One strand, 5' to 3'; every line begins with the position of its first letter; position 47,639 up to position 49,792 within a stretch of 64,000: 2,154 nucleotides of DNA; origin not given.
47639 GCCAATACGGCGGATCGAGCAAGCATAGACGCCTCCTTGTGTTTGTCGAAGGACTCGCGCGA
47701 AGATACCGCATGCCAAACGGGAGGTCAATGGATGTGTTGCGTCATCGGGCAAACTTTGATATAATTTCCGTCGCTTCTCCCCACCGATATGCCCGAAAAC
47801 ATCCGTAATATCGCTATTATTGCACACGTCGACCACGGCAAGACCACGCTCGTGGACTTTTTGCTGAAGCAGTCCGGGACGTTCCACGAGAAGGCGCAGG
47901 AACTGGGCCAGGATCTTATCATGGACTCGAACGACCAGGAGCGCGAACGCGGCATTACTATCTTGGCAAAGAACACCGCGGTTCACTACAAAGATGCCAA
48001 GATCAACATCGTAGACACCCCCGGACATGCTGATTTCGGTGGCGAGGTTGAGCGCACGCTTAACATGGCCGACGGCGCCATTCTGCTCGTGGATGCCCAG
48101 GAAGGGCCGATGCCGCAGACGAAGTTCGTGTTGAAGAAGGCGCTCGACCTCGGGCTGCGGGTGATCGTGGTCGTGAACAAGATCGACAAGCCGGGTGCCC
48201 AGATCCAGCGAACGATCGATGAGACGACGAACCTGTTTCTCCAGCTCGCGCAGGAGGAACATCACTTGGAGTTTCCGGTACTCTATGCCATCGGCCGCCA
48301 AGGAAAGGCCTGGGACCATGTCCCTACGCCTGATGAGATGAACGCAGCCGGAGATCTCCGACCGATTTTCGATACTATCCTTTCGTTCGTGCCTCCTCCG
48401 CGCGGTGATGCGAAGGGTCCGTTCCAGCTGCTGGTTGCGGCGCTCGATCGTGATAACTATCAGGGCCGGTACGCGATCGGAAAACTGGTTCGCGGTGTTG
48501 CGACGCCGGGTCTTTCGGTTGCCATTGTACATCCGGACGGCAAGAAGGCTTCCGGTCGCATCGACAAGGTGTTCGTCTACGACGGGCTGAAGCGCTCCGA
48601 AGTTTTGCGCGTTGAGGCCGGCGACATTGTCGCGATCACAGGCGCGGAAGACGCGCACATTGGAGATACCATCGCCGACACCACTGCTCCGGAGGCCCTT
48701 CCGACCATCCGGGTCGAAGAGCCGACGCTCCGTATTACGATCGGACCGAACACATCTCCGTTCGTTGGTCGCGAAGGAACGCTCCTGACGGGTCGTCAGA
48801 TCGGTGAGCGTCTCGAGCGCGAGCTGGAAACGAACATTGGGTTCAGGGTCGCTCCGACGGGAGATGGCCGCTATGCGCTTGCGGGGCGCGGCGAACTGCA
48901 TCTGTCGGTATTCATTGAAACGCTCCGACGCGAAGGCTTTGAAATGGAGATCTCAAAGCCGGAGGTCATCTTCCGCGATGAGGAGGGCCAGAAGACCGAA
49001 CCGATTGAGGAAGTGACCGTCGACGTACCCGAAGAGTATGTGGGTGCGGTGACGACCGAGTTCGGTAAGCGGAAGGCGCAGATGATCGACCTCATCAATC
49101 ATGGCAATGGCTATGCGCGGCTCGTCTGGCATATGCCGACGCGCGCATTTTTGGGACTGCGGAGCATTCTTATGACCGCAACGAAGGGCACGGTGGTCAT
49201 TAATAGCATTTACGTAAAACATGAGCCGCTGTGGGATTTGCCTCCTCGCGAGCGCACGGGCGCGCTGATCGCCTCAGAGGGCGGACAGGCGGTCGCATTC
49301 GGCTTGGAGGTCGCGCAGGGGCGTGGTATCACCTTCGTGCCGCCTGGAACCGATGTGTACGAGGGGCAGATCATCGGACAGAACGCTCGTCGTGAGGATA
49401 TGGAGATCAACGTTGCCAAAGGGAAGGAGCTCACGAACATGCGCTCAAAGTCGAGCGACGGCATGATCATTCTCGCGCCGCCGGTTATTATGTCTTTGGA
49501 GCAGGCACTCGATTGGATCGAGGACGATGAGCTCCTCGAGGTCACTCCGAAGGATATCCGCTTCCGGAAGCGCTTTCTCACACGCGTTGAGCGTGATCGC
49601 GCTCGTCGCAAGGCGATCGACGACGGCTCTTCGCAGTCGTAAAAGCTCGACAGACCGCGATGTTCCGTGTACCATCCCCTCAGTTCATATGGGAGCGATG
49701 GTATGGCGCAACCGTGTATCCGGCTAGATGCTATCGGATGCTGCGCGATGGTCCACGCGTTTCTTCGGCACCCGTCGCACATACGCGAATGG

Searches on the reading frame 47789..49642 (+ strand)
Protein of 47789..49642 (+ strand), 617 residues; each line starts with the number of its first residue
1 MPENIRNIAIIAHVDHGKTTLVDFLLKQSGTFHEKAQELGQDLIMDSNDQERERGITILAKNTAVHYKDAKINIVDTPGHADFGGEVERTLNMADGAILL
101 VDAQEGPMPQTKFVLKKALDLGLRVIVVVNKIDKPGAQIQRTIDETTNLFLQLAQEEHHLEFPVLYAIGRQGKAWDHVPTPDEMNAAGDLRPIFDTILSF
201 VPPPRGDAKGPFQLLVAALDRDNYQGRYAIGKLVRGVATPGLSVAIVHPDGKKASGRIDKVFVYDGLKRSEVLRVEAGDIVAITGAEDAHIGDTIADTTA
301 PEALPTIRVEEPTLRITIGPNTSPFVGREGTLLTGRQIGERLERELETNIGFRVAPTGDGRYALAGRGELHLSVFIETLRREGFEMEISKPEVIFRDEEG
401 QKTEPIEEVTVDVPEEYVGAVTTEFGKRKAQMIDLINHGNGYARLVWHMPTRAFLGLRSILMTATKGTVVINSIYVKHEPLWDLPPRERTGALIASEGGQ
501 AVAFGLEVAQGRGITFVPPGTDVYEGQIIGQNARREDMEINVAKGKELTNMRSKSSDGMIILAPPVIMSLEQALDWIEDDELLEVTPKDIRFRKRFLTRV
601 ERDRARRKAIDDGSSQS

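Call 17: search_protein_families(library=pfam, proteins=[window:47789-49642:+], max_evalue=0.001)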
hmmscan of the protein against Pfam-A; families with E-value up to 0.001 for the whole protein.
window:47789-49642:+ (617 aa): 6 families
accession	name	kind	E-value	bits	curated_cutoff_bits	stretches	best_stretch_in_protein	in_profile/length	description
PF00009.33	GTP_EFTU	-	3.1e-57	193.6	26.5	1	3-201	1-186/188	Elongation factor Tu GTP binding domain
PF21018.2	BipA_C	-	1.7e-40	137.6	23.8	1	490-598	1-109/110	TypA/BipA C-terminal domain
PF00679.30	EFG_C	-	2.8e-15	56.5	27.9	1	403-480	3-80/89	Elongation factor G C-terminus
PF03144.31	GTP_EFTU_D2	-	3.5e-10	40.6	30.3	1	226-296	1-73/73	Elongation factor Tu domain 2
PF22042.2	EF-G_D2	-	1.5e-06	28.7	27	1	212-296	2-82/84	Elongation factor G domain 2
PF01926.29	MMR_HSR1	-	9.4e-06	26.2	21.9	1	51-131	27-113/113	50S ribosome-binding GTPase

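Call 39: find_encoding_contigs(protein=window:47789-49642:+, flank=1000, max_places=3)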
Protein window:47789-49642:+ (617 aa): no gene with exactly this product is on record in the collection.

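Call 53: find_homologous_proteins(query=window:47789-49642:+, max_evalue=1e-50)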
Query window:47789-49642:+ (617 aa): 8000 proteins with E <= 1e-50 among 8000 candidates; the best 120 are listed.
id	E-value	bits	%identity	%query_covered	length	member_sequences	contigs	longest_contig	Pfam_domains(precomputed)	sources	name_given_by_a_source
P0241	0.0e+0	1379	100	100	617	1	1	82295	PF21018.3,PF01926.30,PF00679.31,PF00009.34,PF03144.32,PF22042.3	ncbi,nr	ncbi:MAG: translational GTPase TypA [Candidatus Yanofskybacteria bacterium]|nr:translational GTPase 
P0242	0.0e+0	1264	91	100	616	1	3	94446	PF21018.3,PF01926.30,PF00679.31,PF00009.34,PF03144.32,PF22042.3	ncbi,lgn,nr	ncbi:MAG: translational GTPase TypA [Candidatus Yanofskybacteria bacterium]|nr:translational GTPase 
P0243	0.0e+0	1207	86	100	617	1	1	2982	PF21018.3,PF01926.30,PF00679.31,PF00009.34,PF03144.32,PF22042.3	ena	-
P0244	0.0e+0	1200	85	97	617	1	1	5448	PF21018.3,PF01926.30,PF00679.31,PF00009.34,PF03144.32,PF22042.3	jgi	jgi:GTP-binding protein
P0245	0.0e+0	1191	85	100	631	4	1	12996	PF21018.3,PF01926.30,PF00679.31,PF00009.34,PF03144.32,PF22042.3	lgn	-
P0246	0.0e+0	1190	87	98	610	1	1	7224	PF21018.3,PF00679.31,PF00009.34,PF03144.32,PF22042.3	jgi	jgi:GTP-binding protein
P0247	0.0e+0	1189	84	100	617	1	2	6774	PF21018.3,PF01926.30,PF00679.31,PF00009.34,PF03144.32,PF22042.3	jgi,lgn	-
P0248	0.0e+0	1189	85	100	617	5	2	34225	PF21018.3,PF01926.30,PF00679.31,PF00009.34,PF03144.32,PF22042.3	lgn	-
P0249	0.0e+0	1180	86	98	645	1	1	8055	PF21018.3,PF01926.30,PF00679.31,PF00009.34,PF03144.32,PF22042.3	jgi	jgi:GTP-binding protein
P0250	0.0e+0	1177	84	100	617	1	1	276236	PF21018.3,PF01926.30,PF00679.31,PF00009.34,PF03144.32,PF22042.3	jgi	jgi:GTP-binding protein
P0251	0.0e+0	1176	84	100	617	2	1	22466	PF21018.3,PF01926.30,PF00679.31,PF00009.34,PF03144.32,PF22042.3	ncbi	-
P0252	0.0e+0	1174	84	97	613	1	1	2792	PF21018.3,PF01926.30,PF00679.31,PF00009.34,PF03144.32,PF22042.3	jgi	jgi:GTP-binding protein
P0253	0.0e+0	1170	84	99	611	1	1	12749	PF21018.3,PF01926.30,PF00679.31,PF00009.34,PF03144.32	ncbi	-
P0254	0.0e+0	1169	83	99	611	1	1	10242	PF21018.3,PF01926.30,PF00679.31,PF00009.34,PF03144.32,PF22042.3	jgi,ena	-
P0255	0.0e+0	1163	85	98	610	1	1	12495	PF21018.3,PF01926.30,PF00679.31,PF00009.34,PF03144.32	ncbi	-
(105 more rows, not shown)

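Call 54: find_encoding_contigs(protein=P0241, flank=1000, max_places=2)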
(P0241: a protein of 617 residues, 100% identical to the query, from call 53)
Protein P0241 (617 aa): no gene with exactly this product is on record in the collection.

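Call 56: list_cluster_members(proteins=[window:47789-49642:+, window:3045-9044:-, window:2618-3037:-])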
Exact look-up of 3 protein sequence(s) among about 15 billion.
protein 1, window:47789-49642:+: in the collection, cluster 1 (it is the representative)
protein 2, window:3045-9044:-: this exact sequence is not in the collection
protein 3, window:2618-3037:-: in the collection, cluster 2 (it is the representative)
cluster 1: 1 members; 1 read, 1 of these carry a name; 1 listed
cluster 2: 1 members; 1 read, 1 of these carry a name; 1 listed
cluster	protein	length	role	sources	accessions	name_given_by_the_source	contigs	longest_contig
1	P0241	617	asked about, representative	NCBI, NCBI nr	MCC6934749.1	MAG: translational GTPase TypA [Candidatus Yanofskybacteria bacterium] | translational GTPase TypA [Candidatus Yanofskybacteria bacterium]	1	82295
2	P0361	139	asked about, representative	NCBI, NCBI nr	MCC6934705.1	MAG: hemerythrin family protein [Candidatus Yanofskybacteria bacterium] | hemerythrin family protein [Candidatus Yanofskybacteria bacterium]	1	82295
